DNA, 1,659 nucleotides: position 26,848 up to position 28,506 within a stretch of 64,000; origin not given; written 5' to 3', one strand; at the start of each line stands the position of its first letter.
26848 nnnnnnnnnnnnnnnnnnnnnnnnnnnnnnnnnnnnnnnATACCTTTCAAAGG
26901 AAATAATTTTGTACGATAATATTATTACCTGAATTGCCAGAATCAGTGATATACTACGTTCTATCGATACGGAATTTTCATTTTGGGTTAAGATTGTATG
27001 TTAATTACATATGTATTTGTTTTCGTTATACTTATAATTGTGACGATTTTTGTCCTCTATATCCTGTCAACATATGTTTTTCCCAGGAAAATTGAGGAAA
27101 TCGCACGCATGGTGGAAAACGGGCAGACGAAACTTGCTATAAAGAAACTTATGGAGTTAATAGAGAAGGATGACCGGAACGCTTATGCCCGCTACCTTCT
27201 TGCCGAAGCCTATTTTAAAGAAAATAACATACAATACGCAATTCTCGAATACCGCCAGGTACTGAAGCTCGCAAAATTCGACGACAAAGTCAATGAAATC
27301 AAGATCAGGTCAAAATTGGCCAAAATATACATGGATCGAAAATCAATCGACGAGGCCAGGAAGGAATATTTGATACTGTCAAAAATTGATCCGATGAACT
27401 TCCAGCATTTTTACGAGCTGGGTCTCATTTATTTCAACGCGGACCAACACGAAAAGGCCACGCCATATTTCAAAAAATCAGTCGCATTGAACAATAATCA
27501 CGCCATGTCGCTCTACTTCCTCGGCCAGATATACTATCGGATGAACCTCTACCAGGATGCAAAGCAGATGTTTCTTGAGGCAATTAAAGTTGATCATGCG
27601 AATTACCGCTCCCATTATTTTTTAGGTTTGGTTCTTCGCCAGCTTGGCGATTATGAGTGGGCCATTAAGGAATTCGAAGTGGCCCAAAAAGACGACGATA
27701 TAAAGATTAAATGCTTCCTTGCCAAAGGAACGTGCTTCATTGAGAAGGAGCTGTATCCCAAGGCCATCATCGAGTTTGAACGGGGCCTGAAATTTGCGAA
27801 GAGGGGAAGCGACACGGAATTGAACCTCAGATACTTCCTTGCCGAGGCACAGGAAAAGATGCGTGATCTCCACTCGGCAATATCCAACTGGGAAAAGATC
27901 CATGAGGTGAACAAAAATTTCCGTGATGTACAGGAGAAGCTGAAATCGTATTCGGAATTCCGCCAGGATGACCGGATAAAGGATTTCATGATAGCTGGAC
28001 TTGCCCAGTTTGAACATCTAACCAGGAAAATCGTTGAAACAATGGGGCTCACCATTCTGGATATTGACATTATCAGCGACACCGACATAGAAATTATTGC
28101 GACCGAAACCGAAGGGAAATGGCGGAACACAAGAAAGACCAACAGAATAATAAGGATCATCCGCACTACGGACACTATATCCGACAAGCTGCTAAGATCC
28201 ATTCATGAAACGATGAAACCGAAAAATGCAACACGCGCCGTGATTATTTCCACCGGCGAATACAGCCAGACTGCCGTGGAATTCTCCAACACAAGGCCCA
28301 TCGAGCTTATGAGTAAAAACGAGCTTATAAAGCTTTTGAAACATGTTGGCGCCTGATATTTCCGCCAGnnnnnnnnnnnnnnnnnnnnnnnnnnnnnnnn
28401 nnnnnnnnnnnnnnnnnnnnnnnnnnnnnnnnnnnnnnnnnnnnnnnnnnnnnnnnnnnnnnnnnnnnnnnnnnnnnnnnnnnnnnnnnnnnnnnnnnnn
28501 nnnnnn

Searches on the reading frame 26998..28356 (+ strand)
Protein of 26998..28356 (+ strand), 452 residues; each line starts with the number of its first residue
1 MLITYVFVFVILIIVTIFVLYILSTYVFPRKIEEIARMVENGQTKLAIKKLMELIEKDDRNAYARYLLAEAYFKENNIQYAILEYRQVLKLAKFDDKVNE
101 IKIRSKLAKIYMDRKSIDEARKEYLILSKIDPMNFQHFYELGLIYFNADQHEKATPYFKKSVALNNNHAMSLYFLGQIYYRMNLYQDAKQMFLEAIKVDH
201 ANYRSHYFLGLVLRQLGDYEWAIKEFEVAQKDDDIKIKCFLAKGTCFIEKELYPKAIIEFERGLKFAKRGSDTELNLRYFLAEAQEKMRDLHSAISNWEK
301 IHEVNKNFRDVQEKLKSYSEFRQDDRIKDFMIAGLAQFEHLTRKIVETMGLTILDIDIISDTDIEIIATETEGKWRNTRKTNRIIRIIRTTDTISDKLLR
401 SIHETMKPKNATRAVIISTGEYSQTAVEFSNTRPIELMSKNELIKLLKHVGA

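Call 3: search_protein_families(library=pfam, proteins=[window:26998-28356:+], max_evalue=1)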
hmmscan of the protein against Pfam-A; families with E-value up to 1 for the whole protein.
window:26998-28356:+ (452 aa): 27 families (the best 25 are shown)
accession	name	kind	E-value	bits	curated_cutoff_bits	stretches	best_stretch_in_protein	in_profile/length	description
PF07719.23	TPR_2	-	2.6e-22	77.5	27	4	205-230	3-28/34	Tetratricopeptide repeat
PF13432.12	TPR_16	-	3.5e-20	72.5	32.7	3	175-231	3-59/65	Tetratricopeptide repeat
PF00515.34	TPR_1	-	2.9e-18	65.3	27.8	4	171-200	3-32/34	Tetratricopeptide repeat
PF13181.12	TPR_8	-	1.2e-15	56.6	25.7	3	139-168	5-34/34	Tetratricopeptide repeat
PF13414.12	TPR_11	-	7.6e-15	54.8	26.8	3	109-147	2-40/42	TPR repeat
PF12895.13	ANAPC3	-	1.7e-14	54.3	27.2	3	131-193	19-80/82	Anaphase-promoting complex, cyclosome, subunit 3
PF13424.12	TPR_12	-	7.3e-14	52.2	30.1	1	139-198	7-74/77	Tetratricopeptide repeat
PF14559.12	TPR_19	-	2.9e-13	50.4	25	2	39-92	2-55/68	Tetratricopeptide repeat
PF13431.12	TPR_17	-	5.6e-12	45.4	24.4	3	192-223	2-33/34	Tetratricopeptide repeat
PF04471.18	Mrr_cat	-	6.1e-12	46.1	21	1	336-447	7-115/115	Restriction endonuclease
PF23914.1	TPR_CcmH_CycH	-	7.4e-11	42.6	42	2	131-231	46-149/158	Cytochrome c-type biogenesis protein H TPR domain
PF13428.12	TPR_14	-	1.4e-09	38.1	23.5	0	139-178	5-44/44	Tetratricopeptide repeat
PF13374.12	TPR_10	-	5.5e-07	29.8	27.5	1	169-197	2-30/42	Tetratricopeptide repeat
PF13174.12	TPR_6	-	1.2e-06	29.2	26.3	0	63-90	1-28/33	Tetratricopeptide repeat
PF09976.15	TPR_21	-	5.4e-05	23.5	25.5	1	34-163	45-174/193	Tetratricopeptide repeat-like domain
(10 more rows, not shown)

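Call 4: search_protein_families(library=ncbifam, proteins=[window:26998-28356:+], max_evalue=1)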
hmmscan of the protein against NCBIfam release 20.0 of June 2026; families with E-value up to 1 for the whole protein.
window:26998-28356:+ (452 aa): 24 families
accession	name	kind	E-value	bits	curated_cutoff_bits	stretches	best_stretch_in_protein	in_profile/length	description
NF040959.1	MamA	equivalog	1.8e-35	122.3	200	3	129-230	65-166/204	magnetosome protein MamA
TIGR02917.1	PEP_TPR_lipo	equivalog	7e-17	60.6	312.2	3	139-353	469-680/899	XrtA/PEP-CTERM system TPR-repeat protein PrsT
TIGR02521.1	type_IV_pilW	equivalog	1.9e-16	60.3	154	3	140-304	36-198/234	type IV pilus biogenesis/stability protein PilW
NF033758.1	gliding_GltE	equivalog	8.3e-12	44.8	225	1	41-277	133-363/411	adventurous gliding motility TPR repeat lipoprotein GltE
TIGR02795.1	tol_pal_ybgF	equivalog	1.1e-11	45.3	90.1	2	40-124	14-99/119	tol-pal system protein YbgF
TIGR02552.1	LcrH_SycD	equivalog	3.9e-11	42.8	104.8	2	112-198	29-115/136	SycD/LcrH family type III secretion system chaperone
NF047371.1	FlcA_CTERM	equivalog_domain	5.4e-09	35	300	1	61-227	391-531/646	periplasmic flagellar collar protein FlcA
NF053607.1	CHU_0125_OmpA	equivalog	9.9e-07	27.6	620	2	142-232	26-116/639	CHU_0125 family OmpA-like outer membrane integrity protein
NF047507.1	TPR_BatC_Lepto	exception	1.4e-06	28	175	1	177-314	32-173/214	TPR repeat-containing protein BatC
NF008757.0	PRK11788.1-5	equivalog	8.1e-06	25.2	363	1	167-332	105-273/388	lipopolysaccharide assembly protein LapB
NF033762.1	social_mot_Tgl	equivalog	3.1e-05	23.4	225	1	40-191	43-192/252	social motility TPR repeat lipoprotein Tgl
NF033920.0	C39_PA2778_fam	equivalog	6e-05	22.6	150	1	149-230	170-251/255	PA2778 family cysteine peptidase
TIGR00540.1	TPR_hemY_coli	hypoth_equivalog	0.0001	21.2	142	1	148-222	305-378/385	heme biosynthesis-associated TPR protein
TIGR00990.1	3a0801s09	subfamily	0.00021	20.1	757.25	1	90-230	356-494/615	mitochondrial import receptor subunit TOM70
NF052304.1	CdsG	equivalog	0.00028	21.1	170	1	134-213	7-86/133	CdsG family type III secretion system protein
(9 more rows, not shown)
